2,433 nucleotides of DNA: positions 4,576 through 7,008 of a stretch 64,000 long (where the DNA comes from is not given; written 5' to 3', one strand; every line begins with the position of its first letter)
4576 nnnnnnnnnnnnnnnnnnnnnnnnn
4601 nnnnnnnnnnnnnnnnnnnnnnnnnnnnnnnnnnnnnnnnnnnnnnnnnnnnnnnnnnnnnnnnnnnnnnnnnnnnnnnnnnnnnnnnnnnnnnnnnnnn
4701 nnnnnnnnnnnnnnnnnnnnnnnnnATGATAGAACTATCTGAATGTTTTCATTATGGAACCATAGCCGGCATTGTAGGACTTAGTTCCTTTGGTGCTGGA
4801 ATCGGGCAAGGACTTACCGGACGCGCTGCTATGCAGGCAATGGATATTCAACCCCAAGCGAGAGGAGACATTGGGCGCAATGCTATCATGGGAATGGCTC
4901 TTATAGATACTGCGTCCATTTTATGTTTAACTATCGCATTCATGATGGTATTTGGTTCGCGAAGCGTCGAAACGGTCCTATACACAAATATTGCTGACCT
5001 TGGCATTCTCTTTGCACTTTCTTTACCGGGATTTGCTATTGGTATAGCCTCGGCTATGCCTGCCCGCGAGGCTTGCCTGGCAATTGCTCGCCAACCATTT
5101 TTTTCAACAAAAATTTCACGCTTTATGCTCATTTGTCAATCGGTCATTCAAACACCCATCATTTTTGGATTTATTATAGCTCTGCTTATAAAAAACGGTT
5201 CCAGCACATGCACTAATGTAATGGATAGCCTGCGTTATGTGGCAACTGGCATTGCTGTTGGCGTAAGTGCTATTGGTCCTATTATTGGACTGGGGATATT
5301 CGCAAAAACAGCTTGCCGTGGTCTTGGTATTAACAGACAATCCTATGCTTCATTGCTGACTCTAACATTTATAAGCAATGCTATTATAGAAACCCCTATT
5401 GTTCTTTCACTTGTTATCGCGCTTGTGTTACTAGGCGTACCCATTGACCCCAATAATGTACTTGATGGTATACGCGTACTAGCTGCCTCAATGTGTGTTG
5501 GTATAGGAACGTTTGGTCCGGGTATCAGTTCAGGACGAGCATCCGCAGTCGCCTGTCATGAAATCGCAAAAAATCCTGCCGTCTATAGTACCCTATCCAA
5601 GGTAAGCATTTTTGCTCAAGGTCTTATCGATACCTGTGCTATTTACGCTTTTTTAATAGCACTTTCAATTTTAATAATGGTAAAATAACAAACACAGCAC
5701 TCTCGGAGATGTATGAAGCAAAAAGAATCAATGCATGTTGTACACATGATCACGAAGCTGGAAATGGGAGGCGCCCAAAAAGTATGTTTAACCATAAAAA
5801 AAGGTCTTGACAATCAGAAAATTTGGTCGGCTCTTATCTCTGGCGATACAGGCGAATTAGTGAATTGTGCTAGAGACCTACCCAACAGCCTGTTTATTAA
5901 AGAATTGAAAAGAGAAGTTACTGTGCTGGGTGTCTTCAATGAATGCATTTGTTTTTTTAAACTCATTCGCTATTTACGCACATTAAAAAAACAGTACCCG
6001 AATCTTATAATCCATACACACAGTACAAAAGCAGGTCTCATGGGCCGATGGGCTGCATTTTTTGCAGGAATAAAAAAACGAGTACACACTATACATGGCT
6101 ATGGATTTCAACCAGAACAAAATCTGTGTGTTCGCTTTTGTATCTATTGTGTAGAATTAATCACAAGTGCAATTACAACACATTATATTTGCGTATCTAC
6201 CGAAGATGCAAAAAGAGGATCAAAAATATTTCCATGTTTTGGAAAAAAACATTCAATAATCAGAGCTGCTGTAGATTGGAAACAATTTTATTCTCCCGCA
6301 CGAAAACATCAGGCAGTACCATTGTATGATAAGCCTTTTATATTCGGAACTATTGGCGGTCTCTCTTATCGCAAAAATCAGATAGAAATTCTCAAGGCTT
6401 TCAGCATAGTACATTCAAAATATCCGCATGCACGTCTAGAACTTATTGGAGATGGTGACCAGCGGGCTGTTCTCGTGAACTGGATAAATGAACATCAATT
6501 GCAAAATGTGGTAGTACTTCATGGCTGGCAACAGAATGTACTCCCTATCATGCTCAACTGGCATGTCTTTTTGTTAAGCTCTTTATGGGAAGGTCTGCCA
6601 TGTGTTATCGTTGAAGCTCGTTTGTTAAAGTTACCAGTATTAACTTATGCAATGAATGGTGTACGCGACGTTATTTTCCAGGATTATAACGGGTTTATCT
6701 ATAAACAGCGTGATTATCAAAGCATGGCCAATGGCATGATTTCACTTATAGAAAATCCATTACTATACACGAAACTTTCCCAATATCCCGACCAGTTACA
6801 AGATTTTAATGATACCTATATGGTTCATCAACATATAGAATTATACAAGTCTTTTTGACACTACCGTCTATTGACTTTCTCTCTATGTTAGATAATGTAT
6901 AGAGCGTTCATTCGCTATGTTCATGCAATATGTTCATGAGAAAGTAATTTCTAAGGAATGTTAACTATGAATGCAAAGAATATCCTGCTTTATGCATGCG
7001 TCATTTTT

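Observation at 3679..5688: Stand-alone Fo-like module: subunit a plus a single polypeptide of four fused c-subunit hairpins, with no F1 or stalk genes adjacent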

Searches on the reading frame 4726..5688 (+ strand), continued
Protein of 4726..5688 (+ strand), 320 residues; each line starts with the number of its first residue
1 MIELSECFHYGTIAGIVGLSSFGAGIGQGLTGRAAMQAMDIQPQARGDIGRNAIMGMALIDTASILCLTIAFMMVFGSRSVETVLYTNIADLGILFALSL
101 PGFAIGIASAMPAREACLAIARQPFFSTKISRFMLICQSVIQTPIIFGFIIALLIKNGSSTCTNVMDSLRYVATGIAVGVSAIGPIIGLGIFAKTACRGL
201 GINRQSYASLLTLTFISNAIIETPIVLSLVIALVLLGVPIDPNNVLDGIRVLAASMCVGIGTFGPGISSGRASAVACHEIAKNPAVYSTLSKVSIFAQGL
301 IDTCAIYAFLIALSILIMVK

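Call 91: find_homologous_proteins(query=P0364, max_evalue=0.001)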
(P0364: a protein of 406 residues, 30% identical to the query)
Query P0364 (406 aa): 2410 proteins with E <= 0.001 among 8000 candidates; the best 120 are listed.
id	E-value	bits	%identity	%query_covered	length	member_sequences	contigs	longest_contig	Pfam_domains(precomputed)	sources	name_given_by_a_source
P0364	1.0e-247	840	100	100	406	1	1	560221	PF00137.27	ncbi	-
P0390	2.4e-214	730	87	100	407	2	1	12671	PF00137.27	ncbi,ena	-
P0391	3.1e-209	713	71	99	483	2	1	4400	PF00137.27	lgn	-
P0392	1.3e-196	671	68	99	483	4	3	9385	PF00137.27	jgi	jgi:F-type H+-transporting ATPase subunit c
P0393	5.5e-196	669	66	99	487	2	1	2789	PF00137.27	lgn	-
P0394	4.8e-194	663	66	99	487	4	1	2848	PF00137.27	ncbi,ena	-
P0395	3.4e-192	657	66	99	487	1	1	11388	PF00137.27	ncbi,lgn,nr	ncbi:MAG: ATP synthase F0 subunit C [Deltaproteobacteria bacterium]|nr:ATP synthase F0 subunit C [De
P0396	1.4e-190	652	65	99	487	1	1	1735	PF00137.27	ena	-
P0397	2.1e-186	638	68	99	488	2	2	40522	PF00137.27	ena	-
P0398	3.1e-186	637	77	100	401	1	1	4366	PF00137.27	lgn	-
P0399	3.0e-185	634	68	99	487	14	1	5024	PF00137.27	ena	-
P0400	4.6e-185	633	65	98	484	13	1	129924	PF00137.27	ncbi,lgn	-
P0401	6.6e-184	630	64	99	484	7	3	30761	PF00137.27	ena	-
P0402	1.3e-183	629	67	99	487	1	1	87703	PF00137.27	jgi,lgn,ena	-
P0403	1.2e-181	622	66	99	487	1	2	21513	PF00137.27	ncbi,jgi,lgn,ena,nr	ncbi:MAG TPA: ATP synthase F0 subunit C [Deltaproteobacteria bacterium]|nr:ATP synthase F0 subunit C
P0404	8.6e-181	619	64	99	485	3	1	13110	PF00137.27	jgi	-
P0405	7.5e-180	616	75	99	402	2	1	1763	PF00137.27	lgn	-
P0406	1.2e-168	579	71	99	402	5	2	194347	PF00137.27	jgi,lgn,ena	-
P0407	8.4e-165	567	63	100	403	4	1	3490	PF00137.27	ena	-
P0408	6.5e-145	501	47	100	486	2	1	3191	PF00137.27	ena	-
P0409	3.6e-142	492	52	95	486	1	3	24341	PF00137.27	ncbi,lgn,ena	-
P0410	1.7e-140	487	52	78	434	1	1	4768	PF00137.27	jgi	-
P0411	3.5e-140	486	60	86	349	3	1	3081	PF00137.27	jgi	-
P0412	2.3e-137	476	54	100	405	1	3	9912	PF00137.27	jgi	jgi:ATP synthase F0 subunit c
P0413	5.1e-137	475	66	79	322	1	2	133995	PF00137.27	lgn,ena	-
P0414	1.3e-133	464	45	98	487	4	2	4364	PF00137.27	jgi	-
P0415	7.5e-133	462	46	99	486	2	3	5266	PF00137.27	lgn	-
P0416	8.5e-133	461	51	89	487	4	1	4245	PF00137.27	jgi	jgi:F0F1-type ATP synthase membrane subunit c/vacuolar-type H+-ATPase subunit K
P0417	1.0e-132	461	63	79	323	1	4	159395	PF00137.27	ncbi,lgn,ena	-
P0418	1.5e-132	461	46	99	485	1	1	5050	PF00137.27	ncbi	-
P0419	5.5e-132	459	63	79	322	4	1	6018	PF00137.27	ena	-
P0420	2.2e-131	457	51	98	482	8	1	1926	PF00137.27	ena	-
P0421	3.7e-131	456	52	99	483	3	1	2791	PF00137.27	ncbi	-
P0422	5.5e-130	452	53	89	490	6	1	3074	PF00137.27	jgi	-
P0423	7.5e-127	442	46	99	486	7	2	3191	PF00137.27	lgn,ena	-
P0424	4.5e-125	436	46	95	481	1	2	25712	PF00137.27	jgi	-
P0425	1.3e-124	434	50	98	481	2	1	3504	PF00137.27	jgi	jgi:ATP synthase F0 subunit c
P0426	5.6e-124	432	51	98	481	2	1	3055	PF00137.27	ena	-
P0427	2.2e-123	430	53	95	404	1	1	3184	PF00137.27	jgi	-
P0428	1.3e-122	428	47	100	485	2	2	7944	PF00137.27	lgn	-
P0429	7.5e-120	419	49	100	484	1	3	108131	PF00137.27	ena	-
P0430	6.9e-119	416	52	99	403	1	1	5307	PF00137.27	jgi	jgi:ATP synthase F0 subunit c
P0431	9.0e-119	415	54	99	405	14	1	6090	PF00137.27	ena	-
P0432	2.4e-116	407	52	93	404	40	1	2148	PF00137.27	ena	-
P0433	4.1e-116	406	55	98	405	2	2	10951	PF00137.27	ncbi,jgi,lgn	ncbi:MAG: ATP synthase F0 subunit C [Desulfobacterales bacterium]|jgi:ATP synthase F0 subunit c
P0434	1.2e-115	405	53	99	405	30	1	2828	PF00137.27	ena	-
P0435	2.4e-114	401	54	100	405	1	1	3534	PF00137.27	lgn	-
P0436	2.8e-114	400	42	99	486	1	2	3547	PF00137.27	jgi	jgi:F-type H+-transporting ATPase subunit c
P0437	3.9e-114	400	54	99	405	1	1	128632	PF00137.27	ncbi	-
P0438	8.7e-114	399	51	99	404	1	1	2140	PF00137.27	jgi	jgi:ATP synthase F0 subunit c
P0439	9.7e-114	399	52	100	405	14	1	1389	PF00137.27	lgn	-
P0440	1.8e-113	398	51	99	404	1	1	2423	PF00137.27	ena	-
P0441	1.9e-113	398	55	100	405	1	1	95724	PF00137.27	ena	-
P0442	5.8e-113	396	53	92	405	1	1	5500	PF00137.27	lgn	-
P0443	1.8e-111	391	53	100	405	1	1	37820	PF00137.27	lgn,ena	-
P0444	2.0e-111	391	53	92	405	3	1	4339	PF00137.27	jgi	jgi:ATP synthase F0 subunit c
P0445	6.6e-110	386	53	94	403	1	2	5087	PF00137.27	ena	-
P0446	6.8e-110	386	53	99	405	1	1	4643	PF00137.27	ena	-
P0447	1.1e-109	385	55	98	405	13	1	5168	PF00137.27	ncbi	-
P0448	1.2e-109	385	53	99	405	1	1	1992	PF00137.27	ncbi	-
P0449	1.3e-109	385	55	98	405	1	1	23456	PF00137.27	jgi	jgi:ATP synthase F0 subunit c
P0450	1.8e-109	385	51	100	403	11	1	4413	PF00137.27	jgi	-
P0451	3.3e-109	384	53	99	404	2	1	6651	PF00137.27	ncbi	-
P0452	4.7e-109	383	55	99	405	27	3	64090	PF00137.27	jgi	jgi:ATP synthase F0 subunit c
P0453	1.1e-108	382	54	94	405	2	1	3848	PF00137.27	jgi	jgi:F-type H+-transporting ATPase subunit c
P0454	1.2e-108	382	55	100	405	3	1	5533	PF00137.27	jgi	-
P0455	5.1e-108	380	54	97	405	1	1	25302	PF00137.27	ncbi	ncbi:ATP synthase F0 subunit C [Thermodesulfobacteriota bacterium]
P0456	1.8e-107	378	53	100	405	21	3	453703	PF00137.27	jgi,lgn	jgi:ATP synthase F0 subunit c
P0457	2.1e-107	378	53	97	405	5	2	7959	PF00137.27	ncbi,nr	ncbi:MAG: ATP synthase F0 subunit C [Deltaproteobacteria bacterium]|nr:ATP synthase F0 subunit C [De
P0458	2.3e-107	378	52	79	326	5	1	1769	PF00137.27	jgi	jgi:ATP synthase F0 subunit c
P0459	2.5e-107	378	54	99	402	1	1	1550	PF00137.27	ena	-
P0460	5.2e-107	377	53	97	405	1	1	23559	PF00137.27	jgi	jgi:ATP synthase F0 subunit c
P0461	5.2e-107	376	52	100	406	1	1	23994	PF00137.27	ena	-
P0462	7.3e-107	376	52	99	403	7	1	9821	PF00137.27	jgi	jgi:F-type H+-transporting ATPase subunit c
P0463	8.2e-107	376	54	100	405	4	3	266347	PF00137.27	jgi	-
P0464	8.2e-107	376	54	100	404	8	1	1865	PF00137.27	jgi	jgi:F-type H+-transporting ATPase subunit c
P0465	9.0e-107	376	52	78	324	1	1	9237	PF00137.27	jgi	jgi:ATP synthase F0 subunit c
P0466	1.3e-106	375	53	96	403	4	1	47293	PF00137.27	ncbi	-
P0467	1.4e-106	375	54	73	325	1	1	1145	PF00137.27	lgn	-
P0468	2.7e-106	374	52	75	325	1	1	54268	PF00137.27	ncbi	-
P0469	2.9e-106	374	53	100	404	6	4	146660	PF00137.27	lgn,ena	-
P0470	6.9e-106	373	52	93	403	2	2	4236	PF00137.27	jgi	-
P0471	9.0e-106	372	51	92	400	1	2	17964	PF00137.27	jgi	-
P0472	1.3e-105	372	51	100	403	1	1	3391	PF00137.27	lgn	-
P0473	1.5e-105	372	52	92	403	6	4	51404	PF00137.27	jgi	-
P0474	1.8e-105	371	52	100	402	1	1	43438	PF00137.27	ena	-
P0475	1.9e-105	371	53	100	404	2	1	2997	PF00137.27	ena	-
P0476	2.7e-105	371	52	92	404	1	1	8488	PF00137.27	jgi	-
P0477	5.0e-105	370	53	78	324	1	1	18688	PF00137.27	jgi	jgi:F-type H+-transporting ATPase subunit c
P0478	5.1e-105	370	51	92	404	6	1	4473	PF00137.27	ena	-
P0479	7.8e-105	369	53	94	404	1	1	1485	PF00137.27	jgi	jgi:F-type H+-transporting ATPase subunit c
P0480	1.4e-104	368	50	98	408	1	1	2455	PF00137.27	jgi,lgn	jgi:F-type H+-transporting ATPase subunit c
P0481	1.5e-104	368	54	100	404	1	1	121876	PF00137.27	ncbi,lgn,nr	ncbi:MAG: ATP synthase F0 subunit C [Desulfobacteraceae bacterium]|nr:ATP synthase F0 subunit C [Des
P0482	1.8e-104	368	52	78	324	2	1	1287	PF00137.27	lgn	-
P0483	2.0e-104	368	51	92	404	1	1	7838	PF00137.27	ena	-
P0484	2.1e-104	368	52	78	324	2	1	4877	PF00137.27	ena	-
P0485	2.2e-104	368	51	99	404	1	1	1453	PF00137.27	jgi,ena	-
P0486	3.5e-104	367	53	73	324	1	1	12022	PF00137.27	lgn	-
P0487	3.6e-104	367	53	76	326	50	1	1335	PF00137.27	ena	-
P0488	4.2e-104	367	51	92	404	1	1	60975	PF00137.27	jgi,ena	jgi:ATP synthase F0 subunit c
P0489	5.9e-104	366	51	92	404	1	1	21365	PF00137.27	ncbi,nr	ncbi:MAG: ATP synthase F0 subunit C [Desulfobacterales bacterium]|nr:ATP synthase F0 subunit C [Desu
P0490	1.3e-103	365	50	99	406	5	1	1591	PF00137.27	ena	-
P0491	2.1e-103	365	54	75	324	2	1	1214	PF00137.27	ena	-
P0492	2.3e-103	364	53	75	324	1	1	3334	PF00137.27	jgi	-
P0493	3.3e-103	364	51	77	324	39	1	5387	PF00137.27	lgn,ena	-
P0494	1.4e-102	362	52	99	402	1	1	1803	PF00137.27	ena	-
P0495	3.5e-102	361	52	78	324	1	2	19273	PF00137.27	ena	-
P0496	4.4e-102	360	52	100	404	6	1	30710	PF00137.27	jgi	jgi:F-type H+-transporting ATPase subunit c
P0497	4.6e-102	360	52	99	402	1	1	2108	PF00137.27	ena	-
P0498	4.9e-102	360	53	100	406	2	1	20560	PF00137.27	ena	-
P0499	4.9e-102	360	51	99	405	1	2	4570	PF00137.27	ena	-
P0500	8.2e-102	359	50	97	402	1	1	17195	PF00137.27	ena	-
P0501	8.3e-102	359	53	78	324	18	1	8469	PF00137.27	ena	-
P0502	8.9e-102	359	52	99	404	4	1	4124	PF00137.27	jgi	-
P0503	9.4e-102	359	51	78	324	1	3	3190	PF00137.27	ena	-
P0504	1.2e-101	359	52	78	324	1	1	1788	PF00137.27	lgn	-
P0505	2.1e-101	358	53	78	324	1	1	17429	PF00137.27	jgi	-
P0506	2.7e-101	358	51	100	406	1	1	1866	PF00137.27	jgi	jgi:F-type H+-transporting ATPase subunit c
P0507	3.2e-101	357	52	100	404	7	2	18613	PF00137.27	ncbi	ncbi:MAG: ATP synthase F0 subunit C [Desulfobacterales bacterium]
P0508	3.2e-101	357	52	79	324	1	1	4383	PF00137.27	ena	-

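Call 92: find_encoding_contigs(protein=P0364, flank=10000, max_places=1)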
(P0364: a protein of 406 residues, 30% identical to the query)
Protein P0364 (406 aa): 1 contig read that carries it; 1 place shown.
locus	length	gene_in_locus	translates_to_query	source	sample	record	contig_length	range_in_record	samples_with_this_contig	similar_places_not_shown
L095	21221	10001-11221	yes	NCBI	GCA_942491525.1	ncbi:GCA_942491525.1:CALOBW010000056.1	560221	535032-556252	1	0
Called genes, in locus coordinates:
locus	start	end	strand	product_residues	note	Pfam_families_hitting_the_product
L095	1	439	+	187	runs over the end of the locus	PF01590:GAF, PF13185:GAF_2, PF13492:GAF_3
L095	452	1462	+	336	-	PF00044:Gp_dh_N, PF02800:Gp_dh_C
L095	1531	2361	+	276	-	PF01842:ACT, PF00551:Formyl_trans_N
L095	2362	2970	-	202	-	PF02517:Rce1-like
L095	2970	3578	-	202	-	PF13174:TPR_6 (faint), PF13512:TPR_18, PF13525:YfiO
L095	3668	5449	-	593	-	PF13458:Peripla_BP_6, PF01094:ANF_receptor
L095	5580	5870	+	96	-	PF09538:FYDLN_acid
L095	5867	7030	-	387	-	PF03631:Virul_fac_BrkB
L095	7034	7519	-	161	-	PF02674:Colicin_V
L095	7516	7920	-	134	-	-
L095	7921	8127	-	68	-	PF16256:DUF4911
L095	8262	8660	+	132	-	PF04519:Bactofilin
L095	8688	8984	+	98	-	PF09527:ATPase_gene1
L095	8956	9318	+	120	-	-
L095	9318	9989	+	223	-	PF00119:ATP-synt_A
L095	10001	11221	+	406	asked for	PF00137:ATP-synt_C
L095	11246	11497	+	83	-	PF00137:ATP-synt_C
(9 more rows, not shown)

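Call 93: find_encoding_contigs(protein=P0417, flank=10000, max_places=1)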
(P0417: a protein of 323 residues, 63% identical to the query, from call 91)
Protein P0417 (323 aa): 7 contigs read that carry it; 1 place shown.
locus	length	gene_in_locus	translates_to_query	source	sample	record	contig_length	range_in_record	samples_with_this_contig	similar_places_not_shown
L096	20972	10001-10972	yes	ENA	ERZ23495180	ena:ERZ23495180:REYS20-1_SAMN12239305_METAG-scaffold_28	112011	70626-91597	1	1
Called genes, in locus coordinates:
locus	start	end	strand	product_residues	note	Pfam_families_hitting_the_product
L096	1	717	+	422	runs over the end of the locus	-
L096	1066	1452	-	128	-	PF01986:DUF123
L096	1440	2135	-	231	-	PF20582:UPF0758_N (weak), PF04002:RadC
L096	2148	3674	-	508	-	PF19864:Radical_SAM_N2, PF04055:Radical_SAM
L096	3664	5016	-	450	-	PF00072:Response_reg, PF00004:AAA (faint), PF00158:Sigma54_activat, PF01078:Mg_chelatase (faint), PF14532:Sigma54_activ_2, PF07728:AAA_5, PF25601:AAA_lid_14, PF02954:HTH_8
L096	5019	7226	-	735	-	PF19312:NtrY_N, PF08448:PAS_4 (faint), PF00672:HAMP, PF00989:PAS, PF13426:PAS_9 (weak), PF13596:PAS_10 (weak), PF00512:HisKA, PF02518:HATPase_c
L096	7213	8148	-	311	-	PF03331:LpxC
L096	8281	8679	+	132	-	PF04519:Bactofilin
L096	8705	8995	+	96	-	PF09527:ATPase_gene1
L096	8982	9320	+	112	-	-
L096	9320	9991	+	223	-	PF00119:ATP-synt_A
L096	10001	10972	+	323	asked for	PF00137:ATP-synt_C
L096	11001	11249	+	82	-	PF00137:ATP-synt_C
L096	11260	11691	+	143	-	PF00430:ATP-synt_B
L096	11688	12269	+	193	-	PF00430:ATP-synt_B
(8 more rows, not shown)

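Call 94: find_encoding_contigs(protein=P0400, flank=10000, max_places=1)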
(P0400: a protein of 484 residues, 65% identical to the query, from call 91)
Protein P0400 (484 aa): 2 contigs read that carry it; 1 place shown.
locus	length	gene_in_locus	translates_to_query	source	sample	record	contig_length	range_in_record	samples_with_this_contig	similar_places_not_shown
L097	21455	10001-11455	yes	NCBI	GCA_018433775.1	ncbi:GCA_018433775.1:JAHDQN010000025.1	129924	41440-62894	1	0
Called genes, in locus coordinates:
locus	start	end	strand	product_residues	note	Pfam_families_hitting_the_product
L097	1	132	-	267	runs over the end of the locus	PF01061:ABC2_membrane, PF12698:ABC2_membrane_3 (weak)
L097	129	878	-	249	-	PF00005:ABC_tran, PF13304:AAA_21 (faint)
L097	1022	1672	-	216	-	PF02517:Rce1-like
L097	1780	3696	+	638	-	PF00009:GTP_EFTU, PF01926:MMR_HSR1 (weak), PF03144:GTP_EFTU_D2, PF25461:Beta-barrel_SelB, PF09106:WHD_2nd_SelB, PF09107:WHD_3rd_SelB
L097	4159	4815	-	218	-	PF07719:TPR_2 (faint), PF13174:TPR_6 (faint), PF13512:TPR_18, PF13525:YfiO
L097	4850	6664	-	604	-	PF13458:Peripla_BP_6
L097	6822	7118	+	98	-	PF09538:FYDLN_acid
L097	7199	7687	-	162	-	PF02674:Colicin_V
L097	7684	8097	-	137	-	-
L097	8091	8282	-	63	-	PF16256:DUF4911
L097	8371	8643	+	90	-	-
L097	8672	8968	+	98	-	PF09527:ATPase_gene1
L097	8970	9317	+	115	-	-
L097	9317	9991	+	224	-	PF00119:ATP-synt_A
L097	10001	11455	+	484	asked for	PF00137:ATP-synt_C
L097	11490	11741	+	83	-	PF00137:ATP-synt_C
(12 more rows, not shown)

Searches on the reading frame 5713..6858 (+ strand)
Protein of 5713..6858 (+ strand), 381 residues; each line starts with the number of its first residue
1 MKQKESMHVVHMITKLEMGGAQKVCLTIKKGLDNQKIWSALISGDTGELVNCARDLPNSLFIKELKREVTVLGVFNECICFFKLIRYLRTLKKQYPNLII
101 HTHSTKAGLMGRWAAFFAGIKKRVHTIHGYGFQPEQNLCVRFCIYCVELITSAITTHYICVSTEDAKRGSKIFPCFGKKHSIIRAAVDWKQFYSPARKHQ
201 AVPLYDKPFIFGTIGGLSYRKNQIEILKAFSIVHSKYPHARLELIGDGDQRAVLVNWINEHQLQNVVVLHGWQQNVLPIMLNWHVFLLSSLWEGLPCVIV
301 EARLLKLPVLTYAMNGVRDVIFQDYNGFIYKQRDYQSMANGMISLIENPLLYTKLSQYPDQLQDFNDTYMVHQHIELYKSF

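Call 3: search_protein_families(library=pfam, proteins=[window:5713-6858:+], max_evalue=0.1)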
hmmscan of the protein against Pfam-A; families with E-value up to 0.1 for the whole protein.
window:5713-6858:+ (381 aa): 5 families
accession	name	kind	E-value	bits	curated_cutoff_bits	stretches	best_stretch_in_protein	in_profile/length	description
PF00534.26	Glycos_transf_1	-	3e-29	102.2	26.4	1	198-358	5-168/172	Glycosyl transferases group 1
PF13692.12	Glyco_trans_1_4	-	2.6e-21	76.8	27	1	210-348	3-142/142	Glycosyl transferases group 1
PF13439.12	Glyco_transf_4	-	3.4e-07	30.9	28.5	1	18-188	1-167/170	Glycosyltransferase Family 4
PF13579.12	Glyco_trans_4_4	-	0.00049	20.9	29.7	1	86-142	61-116/158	Glycosyl transferase 4-like domain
PF13477.12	Glyco_trans_4_2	-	0.0076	16.8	23.4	1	81-133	60-112/139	Glycosyl transferase 4-like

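Call 4: search_protein_families(library=ncbifam, proteins=[window:5713-6858:+], max_evalue=0.1)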
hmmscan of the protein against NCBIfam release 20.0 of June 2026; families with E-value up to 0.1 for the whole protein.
window:5713-6858:+ (381 aa): 25 families
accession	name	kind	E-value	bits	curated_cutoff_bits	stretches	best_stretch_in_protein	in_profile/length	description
TIGR03088.1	stp2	hypoth_equivalog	1.1e-34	120.1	409.05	1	7-379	2-371/374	TIGR03088 family PEP-CTERM/XrtA system glycosyltransferase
TIGR03999.1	thiol_BshA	equivalog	1.5e-20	73.5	273.7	1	161-380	151-372/375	N-acetyl-alpha-D-glucosaminyl L-malate synthase BshA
NF041876.1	EPS_EpsE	equivalog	1.4e-16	60.7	400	1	180-357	188-370/389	exopolysaccharide biosynthesis GT4 family glycosyltransferase EpsE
NF007396.0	PRK09922.1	equivalog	1.6e-16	60.1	385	1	193-353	164-331/361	lipopolysaccharide 1,6-galactosyltransferase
NF050063.1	ProtGlycPglJ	equivalog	3.8e-16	59.2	500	1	171-372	161-357/363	N-acetylgalactosamine-N,N'-diacetylbacillosaminyl-diphospho-undecaprenol 4-alpha-N-acetylgalactosaminyltransferase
NF047880.1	glyco_SdgA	exception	8.2e-15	54.3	800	1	221-371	331-480/488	serine-aspartate repeat adhesin O-glycosyltransferase SdgA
TIGR04047.1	MSMEG_0565_glyc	hypoth_equivalog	9.5e-12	44.7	259.85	1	157-379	141-372/373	MSMEG_0565 family glycosyltransferase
NF050056.1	ProtGlycPglH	equivalog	1.8e-11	43.8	600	1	213-377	184-349/354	GalNAc-alpha-(1->4)-GalNAc-alpha-(1->3)-diNAcBac-PP-undecaprenol alpha-1,4-N-acetyl-D-galactosaminyltransferase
NF047684.1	TeichurnBiosyTuaC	equivalog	1.8e-11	43.6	550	1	196-371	209-375/391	teichuronic acid biosynthesis protein TuaC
NF038229.1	Glyco4_Geo_Pelo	equivalog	1e-10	41.2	400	1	159-361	114-314/338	GPMC system family 4 glycosyltransferase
NF047881.1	glyco_SdgB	exception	5e-09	35.3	800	1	222-358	338-472/496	serine-aspartate repeat adhesin O-glycosyltransferase SdgB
NF012034.0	PRK15490.1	equivalog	9e-09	34.3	813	1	233-332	423-522/578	Vi polysaccharide biosynthesis glycosyltransferase TviE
NF011726.0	PRK15179.1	equivalog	2.4e-08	32.7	733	1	228-329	537-638/694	Vi polysaccharide biosynthesis protein TviE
NF049988.1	MGlcDAGSynMgs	equivalog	5.9e-07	29.2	400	1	181-358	179-363/398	alpha-monoglucosyldiacylglycerol synthase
TIGR04157.1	glyco_rSAM_CFB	subfamily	9.5e-07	28.1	400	1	200-351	219-369/406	TIGR04157 family glycosyltransferase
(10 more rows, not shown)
